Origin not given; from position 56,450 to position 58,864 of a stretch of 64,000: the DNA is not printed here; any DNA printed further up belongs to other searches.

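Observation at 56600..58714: PgeF(YfiH)-MurD fusion inside an otherwise canonical mraY-murD-ftsW-murG-murC run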

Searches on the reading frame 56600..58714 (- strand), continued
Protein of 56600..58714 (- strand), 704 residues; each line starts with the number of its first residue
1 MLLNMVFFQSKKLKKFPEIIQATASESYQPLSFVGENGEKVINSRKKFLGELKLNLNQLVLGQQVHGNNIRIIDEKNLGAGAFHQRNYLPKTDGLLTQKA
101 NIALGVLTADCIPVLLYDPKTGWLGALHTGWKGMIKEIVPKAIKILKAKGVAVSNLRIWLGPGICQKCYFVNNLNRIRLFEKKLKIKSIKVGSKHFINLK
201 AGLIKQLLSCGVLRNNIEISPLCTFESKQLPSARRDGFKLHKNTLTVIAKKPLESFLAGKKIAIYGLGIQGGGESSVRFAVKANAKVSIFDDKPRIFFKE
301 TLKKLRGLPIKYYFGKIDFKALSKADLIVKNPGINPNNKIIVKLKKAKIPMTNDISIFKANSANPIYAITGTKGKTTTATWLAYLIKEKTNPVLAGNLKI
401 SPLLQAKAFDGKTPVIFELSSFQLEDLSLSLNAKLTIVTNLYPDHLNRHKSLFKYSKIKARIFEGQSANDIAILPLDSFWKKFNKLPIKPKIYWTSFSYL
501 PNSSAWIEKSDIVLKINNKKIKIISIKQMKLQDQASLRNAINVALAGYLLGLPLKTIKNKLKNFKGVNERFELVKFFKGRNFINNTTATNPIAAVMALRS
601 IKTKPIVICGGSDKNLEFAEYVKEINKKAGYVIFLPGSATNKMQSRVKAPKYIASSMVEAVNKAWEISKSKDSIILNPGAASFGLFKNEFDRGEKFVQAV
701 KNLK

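Call 45: fold_search(model_id=the predicted structure, library=pdb)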
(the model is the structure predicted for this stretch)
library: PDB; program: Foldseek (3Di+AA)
matches with E <= 10: 1715; with E <= 0.001: 160
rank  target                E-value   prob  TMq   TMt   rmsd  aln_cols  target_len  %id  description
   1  3lk7                  1.7e-35  1.00  0.46  0.68   6.5       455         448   27  The Crystal Structure of UDP-N-acetylmuramoylalanine-D-glutamate (MurD) ligase from Streptococcus agalactiae to 1.5A (released 2010-02-09)
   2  7ti7                  8.0e-34  1.00  0.55  0.85   3.4       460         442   26  Crystal Structure of UDP-N-acetylmuramoylalanine-D-glutamate ligase from Acinetobacter baumannii AB5075-UW in complex wi (released 2022-01-26)
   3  7u35_C                3.5e-32  1.00  0.48  0.74   5.5       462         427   23  Crystal Structure of UDP-N-acetylmuramoylalanine--D-glutamate ligase (MurD) from Pseudomonas aeruginosa PAO1 in comple (released 2022-03-09)
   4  8dp2                  4.8e-32  1.00  0.56  0.86   3.5       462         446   24  Crystal Structure of UDP-N-acetylmuramoylalanine--D-glutamate ligase (MurD) from Pseudomonas aeruginosa PAO1 in complex  (released 2022-08-17)
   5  7sir                  1.0e-31  1.00  0.44  0.65   6.5       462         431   25  Crystal Structure of UDP-N-acetylmuramoylalanine-D-glutamate ligase from Acinetobacter baumannii AB5075-UW (released 2021-11-03)
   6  7u35_A                2.2e-31  1.00  0.50  0.78   4.8       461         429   23  Crystal Structure of UDP-N-acetylmuramoylalanine--D-glutamate ligase (MurD) from Pseudomonas aeruginosa PAO1 in comple (released 2022-03-09)
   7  5a5f                  3.5e-31  1.00  0.51  0.80   4.2       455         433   26  CRYSTAL STRUCTURE OF MURD LIGASE FROM ESCHERICHIA COLI IN COMPLEX WITH UMA AND ADP (released 2016-04-13)
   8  7u35_B                4.8e-31  1.00  0.49  0.74   5.3       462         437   23  Crystal Structure of UDP-N-acetylmuramoylalanine--D-glutamate ligase (MurD) from Pseudomonas aeruginosa PAO1 in comple (released 2022-03-09)
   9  7sy9_A                6.2e-31  1.00  0.45  0.67   6.6       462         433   24  Crystal Structure of UDP-N-acetylmuramoylalanine--D-glutamate ligase (MurD) from Pseudomonas aeruginosa PAO1 (released 2021-12-15)
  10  8vw0                  1.4e-30  1.00  0.54  0.83   3.5       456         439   25  Crystal Structure of Apo UDP-N-acetylmuramoylalanine--D-glutamate ligase (MurD) from E. coli (AMP bound) (released 2024-02-14)
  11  8v8y                  2.2e-30  1.00  0.53  0.81   3.9       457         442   25  Crystal Structure of Apo UDP-N-acetylmuramoylalanine--D-glutamate ligase (MurD) from E. coli (Orthorhombic P form) (released 2023-12-13)
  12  4uag                  2.4e-30  1.00  0.56  0.90   2.7       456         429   26  UDP-N-ACETYLMURAMOYL-L-ALANINE:D-GLUTAMATE LIGASE (released 2000-03-15)
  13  2jfh                  3.2e-30  1.00  0.55  0.87   2.8       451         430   26  Crystal structure of MurD ligase in complex with L-Glu containing sulfonamide inhibitor (released 2007-05-15)
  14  2y66                  4.3e-30  1.00  0.55  0.87   3.0       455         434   26  New 5-Benzylidenethiazolidine-4-one Inhibitors of Bacterial MurD Ligase: Design, Synthesis, Crystal Structures, and Biol (released 2011-10-19)
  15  2uag                  6.3e-30  1.00  0.55  0.88   2.9       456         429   26  UDP-N-ACETYLMURAMOYL-L-ALANINE:D-GLUTAMATE LIGASE (released 2000-02-25)
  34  6dzd_A                3.3e-21  1.00  0.33  0.82   2.6       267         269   26  Crystal structure of Bacillus licheniformis hypothetical protein YfiH (released 2019-09-11)
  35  6dzd_B                7.3e-21  1.00  0.33  0.85   2.5       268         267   26  Crystal structure of Bacillus licheniformis hypothetical protein YfiH (released 2019-09-11)
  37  1t8h                  1.9e-20  1.00  0.32  0.82   3.2       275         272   24  1.8 A CRYSTAL STRUCTURE OF AN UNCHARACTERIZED B. STEAROTHERMOPHILUS PROTEIN (released 2004-05-18)
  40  7fbg                  3.2e-20  1.00  0.33  0.84   2.8       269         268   24  Kinetic and structural analysis by Peptidoglycan editing factor from Bacillus cereus ATCC 14579 (released 2022-07-13)
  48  6t1b                  2.6e-19  1.00  0.33  0.84   3.0       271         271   24  Crystal structure of YlmD from Geobacillus stearothermophilus in complex with inosine (released 2020-01-29)
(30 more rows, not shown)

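Call 47: list_cluster_members(proteins=[P0001, P0003, P0004, P0006, P0011, P0017, P0019, P0021])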
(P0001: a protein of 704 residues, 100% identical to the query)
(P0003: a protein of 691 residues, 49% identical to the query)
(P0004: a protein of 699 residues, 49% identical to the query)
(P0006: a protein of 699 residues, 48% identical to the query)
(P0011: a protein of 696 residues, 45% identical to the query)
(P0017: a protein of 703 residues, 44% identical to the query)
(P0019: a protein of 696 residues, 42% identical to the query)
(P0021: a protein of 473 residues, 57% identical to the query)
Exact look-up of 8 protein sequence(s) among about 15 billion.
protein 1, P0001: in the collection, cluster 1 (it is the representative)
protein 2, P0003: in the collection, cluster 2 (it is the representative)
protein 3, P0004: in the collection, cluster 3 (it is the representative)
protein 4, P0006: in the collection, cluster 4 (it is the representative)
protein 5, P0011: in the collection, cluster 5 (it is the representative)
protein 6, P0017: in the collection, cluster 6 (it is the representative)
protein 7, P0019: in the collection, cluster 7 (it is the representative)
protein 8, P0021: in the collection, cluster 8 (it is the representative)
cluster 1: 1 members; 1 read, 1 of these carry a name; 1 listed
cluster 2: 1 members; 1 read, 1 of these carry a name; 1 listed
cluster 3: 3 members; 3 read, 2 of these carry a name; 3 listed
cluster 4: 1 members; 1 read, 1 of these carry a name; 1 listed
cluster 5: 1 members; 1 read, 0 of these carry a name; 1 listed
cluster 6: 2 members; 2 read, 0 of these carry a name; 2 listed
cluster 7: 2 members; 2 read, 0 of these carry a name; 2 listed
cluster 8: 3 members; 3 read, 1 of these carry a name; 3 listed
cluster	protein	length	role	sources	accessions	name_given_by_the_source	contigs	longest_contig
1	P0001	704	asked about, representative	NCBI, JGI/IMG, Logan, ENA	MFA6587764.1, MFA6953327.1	MAG: UDP-N-acetylmuramoyl-L-alanine--D-glutamate ligase [Patescibacteria group bacterium] | UDP-N-acetylmuramoylalanine--D-glutamate ligase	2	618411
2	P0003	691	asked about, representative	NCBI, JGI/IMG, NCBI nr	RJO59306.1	UDP-N-acetylmuramoyl-L-alanine--D-glutamate ligase [Candidatus Parcubacteria bacterium] | UDP-N-acetylmuramoylalanine--D-glutamate ligase | MAG: UDP-N-acetylmuramoyl-L-alanine--D-glutamate ligase [Candidatus Parcubacteria ...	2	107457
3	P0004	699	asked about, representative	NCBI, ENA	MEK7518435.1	MAG: UDP-N-acetylmuramoyl-L-alanine--D-glutamate ligase [Patescibacteria group bacterium]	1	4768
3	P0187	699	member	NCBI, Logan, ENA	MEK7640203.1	MAG: UDP-N-acetylmuramoyl-L-alanine--D-glutamate ligase [Patescibacteria group bacterium]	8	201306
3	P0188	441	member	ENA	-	-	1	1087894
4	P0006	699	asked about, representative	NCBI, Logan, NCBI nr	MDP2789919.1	MAG: UDP-N-acetylmuramoyl-L-alanine--D-glutamate ligase [bacterium] | UDP-N-acetylmuramoyl-L-alanine--D-glutamate ligase [bacterium]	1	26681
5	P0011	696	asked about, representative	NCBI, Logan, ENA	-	-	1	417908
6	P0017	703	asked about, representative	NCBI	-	-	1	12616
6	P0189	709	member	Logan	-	-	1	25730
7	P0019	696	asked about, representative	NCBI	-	-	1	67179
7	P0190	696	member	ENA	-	-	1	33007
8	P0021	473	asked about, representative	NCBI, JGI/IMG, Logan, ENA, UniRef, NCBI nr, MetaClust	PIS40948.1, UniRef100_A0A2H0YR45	MAG: UDP-N-acetylmuramoyl-L-alanine--D-glutamate ligase [Candidatus Kerfeldbacteria ... | UDP-N-acetylmuramoylalanine--D-glutamate ligase n=1 Tax=Candidatus Kerfeldbacteria ... | \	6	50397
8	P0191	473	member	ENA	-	-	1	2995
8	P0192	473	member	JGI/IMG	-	-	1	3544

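Call 56: find_encoding_contigs(protein=P0001, flank=3000, max_places=4)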
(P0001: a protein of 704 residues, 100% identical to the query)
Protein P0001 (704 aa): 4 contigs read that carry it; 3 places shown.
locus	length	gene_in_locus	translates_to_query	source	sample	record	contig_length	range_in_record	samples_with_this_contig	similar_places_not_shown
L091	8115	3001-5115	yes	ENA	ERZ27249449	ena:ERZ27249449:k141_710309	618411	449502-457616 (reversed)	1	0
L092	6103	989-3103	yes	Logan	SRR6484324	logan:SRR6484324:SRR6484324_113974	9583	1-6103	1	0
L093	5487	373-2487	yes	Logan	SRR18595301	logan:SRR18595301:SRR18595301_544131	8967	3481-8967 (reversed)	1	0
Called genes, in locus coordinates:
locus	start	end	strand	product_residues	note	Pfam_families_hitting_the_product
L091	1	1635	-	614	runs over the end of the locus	PF02366:PMT, PF13231:PMT_2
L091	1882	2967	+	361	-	PF00953:Glycos_transf_4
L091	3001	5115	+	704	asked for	PF02578:Cu-oxidase_4, PF21799:MurD-like_N, PF08245:Mur_ligase_M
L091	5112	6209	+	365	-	PF01098:FTSW_RODA_SPOVE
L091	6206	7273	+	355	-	PF03033:Glyco_transf_28, PF04101:Glyco_tran_28_C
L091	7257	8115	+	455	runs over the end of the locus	PF01225:Mur_ligase, PF08245:Mur_ligase_M, PF02875:Mur_ligase_C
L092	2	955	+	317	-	?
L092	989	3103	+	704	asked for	PF02578:Cu-oxidase_4, PF21799:MurD-like_N, PF08245:Mur_ligase_M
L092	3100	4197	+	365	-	PF01098:FTSW_RODA_SPOVE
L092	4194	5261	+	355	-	PF03033:Glyco_transf_28, PF04101:Glyco_tran_28_C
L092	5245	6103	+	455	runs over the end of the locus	PF01225:Mur_ligase, PF08245:Mur_ligase_M, PF02875:Mur_ligase_C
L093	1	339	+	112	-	?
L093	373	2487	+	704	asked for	PF02578:Cu-oxidase_4, PF21799:MurD-like_N, PF08245:Mur_ligase_M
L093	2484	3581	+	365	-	PF01098:FTSW_RODA_SPOVE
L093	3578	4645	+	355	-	PF03033:Glyco_transf_28, PF04101:Glyco_tran_28_C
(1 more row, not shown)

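Call 57: search_protein_representatives(alignment_id=A5)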
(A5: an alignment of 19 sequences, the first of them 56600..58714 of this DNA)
Query: 19 sequences, 701 profile positions. Proteins with E-value up to 0.001 (for the whole library): 78317; up to 1e-10: 44202; up to 1e-30: 13401. The best 150 are listed.
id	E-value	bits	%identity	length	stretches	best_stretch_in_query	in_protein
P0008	0.0e+00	1122.7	-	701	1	1-700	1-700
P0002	0.0e+00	1101.9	-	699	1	1-701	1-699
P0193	7.0e-291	982.9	-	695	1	1-700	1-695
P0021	1.7e-189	647.8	-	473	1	248-701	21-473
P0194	1.3e-165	568.9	-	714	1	3-701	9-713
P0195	1.6e-159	548.7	-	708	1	4-701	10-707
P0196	1.6e-127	443.0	-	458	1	251-700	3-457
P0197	1.2e-125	436.8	-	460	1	251-700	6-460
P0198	3.5e-125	435.3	-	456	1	252-700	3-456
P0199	8.2e-125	434.0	-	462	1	250-701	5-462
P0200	1.8e-124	432.9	-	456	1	252-701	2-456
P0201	1.1e-123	430.3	-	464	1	250-699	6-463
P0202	3.2e-123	428.8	-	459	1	252-701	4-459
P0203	3.4e-123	428.7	-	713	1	250-700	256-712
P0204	4.4e-123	428.3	-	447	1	262-701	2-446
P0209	2.6e-117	409.2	-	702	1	56-700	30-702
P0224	8.4e-114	397.6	-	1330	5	255-481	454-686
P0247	7.1e-109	381.4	-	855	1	251-700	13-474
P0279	2.6e-104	366.3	-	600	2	250-506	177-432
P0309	1.3e-101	357.3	-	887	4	256-487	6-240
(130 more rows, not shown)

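Call 58: search_protein_families(library=pfam, proteins=[P0193, P0194, P0195, P0203, P0209, P0224, P0247, P0279, P0309], max_evalue=0.001)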
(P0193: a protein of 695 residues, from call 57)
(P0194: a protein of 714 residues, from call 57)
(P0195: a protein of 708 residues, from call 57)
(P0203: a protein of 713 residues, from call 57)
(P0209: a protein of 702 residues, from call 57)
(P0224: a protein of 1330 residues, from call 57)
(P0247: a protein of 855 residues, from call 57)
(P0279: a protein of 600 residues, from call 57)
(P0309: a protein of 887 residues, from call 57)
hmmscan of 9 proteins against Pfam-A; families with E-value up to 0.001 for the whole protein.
P0193 (695 aa): 4 families
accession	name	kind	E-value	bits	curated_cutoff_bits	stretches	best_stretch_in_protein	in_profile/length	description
PF02578.20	Cu-oxidase_4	-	1.2e-54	185.7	22.9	1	31-237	22-230/238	Multi-copper polyphenol oxidoreductase laccase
PF08245.18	Mur_ligase_M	-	8e-16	59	24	1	366-482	1-132/200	Mur ligase middle domain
PF02875.26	Mur_ligase_C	-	1.8e-06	29.3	28.4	1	563-670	2-125/127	Mur ligase, glutamate ligase domain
PF21799.2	MurD-like_N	-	0.00018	22.2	27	1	258-349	3-87/88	Mur ligase MurD-like, N-terminal domain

P0194 (714 aa): 4 families
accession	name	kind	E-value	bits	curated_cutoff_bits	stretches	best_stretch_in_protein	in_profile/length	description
PF02578.20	Cu-oxidase_4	-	2.5e-47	161.8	22.9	1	42-240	27-229/238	Multi-copper polyphenol oxidoreductase laccase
PF08245.18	Mur_ligase_M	-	3.2e-20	73.4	24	1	370-503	1-149/200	Mur ligase middle domain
PF02875.26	Mur_ligase_C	-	2.2e-06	29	28.4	1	574-686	1-124/127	Mur ligase, glutamate ligase domain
PF21799.2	MurD-like_N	-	2.8e-06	28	27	1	262-345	2-79/88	Mur ligase MurD-like, N-terminal domain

P0195 (708 aa): 4 families
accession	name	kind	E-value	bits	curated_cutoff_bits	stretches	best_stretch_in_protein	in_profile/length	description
PF02578.20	Cu-oxidase_4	-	2.8e-42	145.2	22.9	1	48-230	33-222/238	Multi-copper polyphenol oxidoreductase laccase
PF08245.18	Mur_ligase_M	-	8.3e-24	85.1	24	1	367-548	1-200/200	Mur ligase middle domain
PF02875.26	Mur_ligase_C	-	3.7e-13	50.8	28.4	1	570-681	1-125/127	Mur ligase, glutamate ligase domain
PF21799.2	MurD-like_N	-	2.2e-10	41.1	27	1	258-349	1-86/88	Mur ligase MurD-like, N-terminal domain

P0203 (713 aa): 13 families
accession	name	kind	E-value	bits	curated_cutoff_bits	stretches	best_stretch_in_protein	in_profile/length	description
PF08245.18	Mur_ligase_M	-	3.7e-29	102.6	24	1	371-552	1-200/200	Mur ligase middle domain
PF12146.15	Hydrolase_4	-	4.2e-20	72.5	27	1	23-145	2-120/239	Serine aminopeptidase, S33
PF00561.26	Abhydrolase_1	-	2.2e-14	54.1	25.8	1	27-133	2-102/245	alpha/beta hydrolase fold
PF21799.2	MurD-like_N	-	1e-11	45.4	27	1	262-353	1-86/88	Mur ligase MurD-like, N-terminal domain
PF02875.26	Mur_ligase_C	-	2.5e-11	44.9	28.4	1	574-680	1-117/127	Mur ligase, glutamate ligase domain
PF02129.25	Peptidase_S15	-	2.1e-10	41.2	23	1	48-138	45-133/262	X-Pro dipeptidyl-peptidase (S15 family)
PF00326.27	Peptidase_S9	-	7.7e-08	32.5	22.6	1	74-252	33-205/213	Prolyl oligopeptidase family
PF20408.4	Abhydrolase_11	-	3.5e-07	30.6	27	1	27-120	4-96/193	Alpha/beta hydrolase domain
PF12697.13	Abhydrolase_6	-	1e-06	30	26.3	1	27-234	1-204/217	Alpha/beta hydrolase family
PF01738.24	DLH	-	3.5e-05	23.9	21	0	73-129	69-125/217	Dienelactone hydrolase family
PF00756.26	Esterase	-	5.4e-05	23.5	22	1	28-150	27-154/251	Putative esterase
PF02089.21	Palm_thioest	-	0.00035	20.8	26.8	1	28-147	2-122/254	Palmitoyl protein thioesterase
PF05448.18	AXE1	-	0.00084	18.6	21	0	184-236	253-305/321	Acetyl xylan esterase (AXE1)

P0209 (702 aa): 3 families
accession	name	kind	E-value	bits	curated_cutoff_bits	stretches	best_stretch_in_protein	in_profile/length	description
PF02578.20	Cu-oxidase_4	-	2.3e-53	181.5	22.9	1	28-214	45-234/238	Multi-copper polyphenol oxidoreductase laccase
PF08245.18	Mur_ligase_M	-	1.2e-23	84.6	24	1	360-540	1-200/200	Mur ligase middle domain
PF02875.26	Mur_ligase_C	-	2.2e-15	58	28.4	1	562-679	1-127/127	Mur ligase, glutamate ligase domain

P0224 (1330 aa): 6 families
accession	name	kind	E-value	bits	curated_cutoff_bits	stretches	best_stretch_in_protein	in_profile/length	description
PF08245.18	Mur_ligase_M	-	7.1e-73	245.3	24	3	979-1092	1-114/200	Mur ligase middle domain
PF02875.26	Mur_ligase_C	-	9.4e-56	188.5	28.4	3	1176-1303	1-127/127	Mur ligase, glutamate ligase domain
PF01225.30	Mur_ligase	-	2.2e-18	66.9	21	2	895-938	7-58/95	Mur ligase family, catalytic domain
PF21799.2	MurD-like_N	-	4.3e-13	49.8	27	1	455-550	1-86/88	Mur ligase MurD-like, N-terminal domain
PF07755.17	DUF1611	-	0.00017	21.5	25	0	568-605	19-56/201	Domain of unknown function (DUF1611_C) P-loop domain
PF01656.29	CbiA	-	0.00099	19.5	25.4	0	976-1006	3-33/125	CobQ/CobB/MinD/ParA nucleotide binding domain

P0247 (855 aa): 4 families
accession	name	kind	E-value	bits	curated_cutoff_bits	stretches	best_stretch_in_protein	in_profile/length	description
PF08245.18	Mur_ligase_M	-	4.2e-25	89.3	24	1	128-307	1-200/200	Mur ligase middle domain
PF02875.26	Mur_ligase_C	-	2.5e-11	45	28.4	1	329-450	1-126/127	Mur ligase, glutamate ligase domain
PF21799.2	MurD-like_N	-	1.4e-10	41.7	27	1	18-110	1-86/88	Mur ligase MurD-like, N-terminal domain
PF10282.15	Lactonase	-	1.7e-08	34.5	21.7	0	645-713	244-315/344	Lactonase, 7-bladed beta-propeller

P0279 (600 aa): 4 families
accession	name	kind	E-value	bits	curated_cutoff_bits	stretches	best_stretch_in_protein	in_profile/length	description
PF04229.20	GrpB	-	3.7e-31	108.9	25.5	1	5-166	2-157/159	GrpB protein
PF08245.18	Mur_ligase_M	-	5.6e-24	85.6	24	1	292-432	1-161/200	Mur ligase middle domain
PF21799.2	MurD-like_N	-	9.8e-15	55.1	27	1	183-274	1-86/88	Mur ligase MurD-like, N-terminal domain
PF02875.26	Mur_ligase_C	-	3.5e-11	44.5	28.4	1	460-575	2-125/127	Mur ligase, glutamate ligase domain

P0309 (887 aa): 3 families
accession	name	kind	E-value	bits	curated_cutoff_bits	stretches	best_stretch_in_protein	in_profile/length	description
PF08245.18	Mur_ligase_M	-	2.2e-54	184.9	24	2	527-658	1-135/200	Mur ligase middle domain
PF02875.26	Mur_ligase_C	-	5.7e-39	134.3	28.4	2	721-848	1-127/127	Mur ligase, glutamate ligase domain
PF21799.2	MurD-like_N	-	7.6e-10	39.4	27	1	6-96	1-84/88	Mur ligase MurD-like, N-terminal domain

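Call 59: find_encoding_contigs(protein=P0209, flank=5000, max_places=2)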
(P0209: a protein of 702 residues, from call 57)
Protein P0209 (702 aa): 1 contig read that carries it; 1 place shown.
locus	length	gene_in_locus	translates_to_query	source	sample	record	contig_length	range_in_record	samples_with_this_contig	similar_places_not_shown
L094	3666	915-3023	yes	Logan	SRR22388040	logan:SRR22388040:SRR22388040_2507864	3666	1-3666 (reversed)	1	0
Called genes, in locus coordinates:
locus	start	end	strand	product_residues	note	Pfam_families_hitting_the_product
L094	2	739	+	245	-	?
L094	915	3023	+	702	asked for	PF02578:Cu-oxidase_4, PF08245:Mur_ligase_M, PF02875:Mur_ligase_C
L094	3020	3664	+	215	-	?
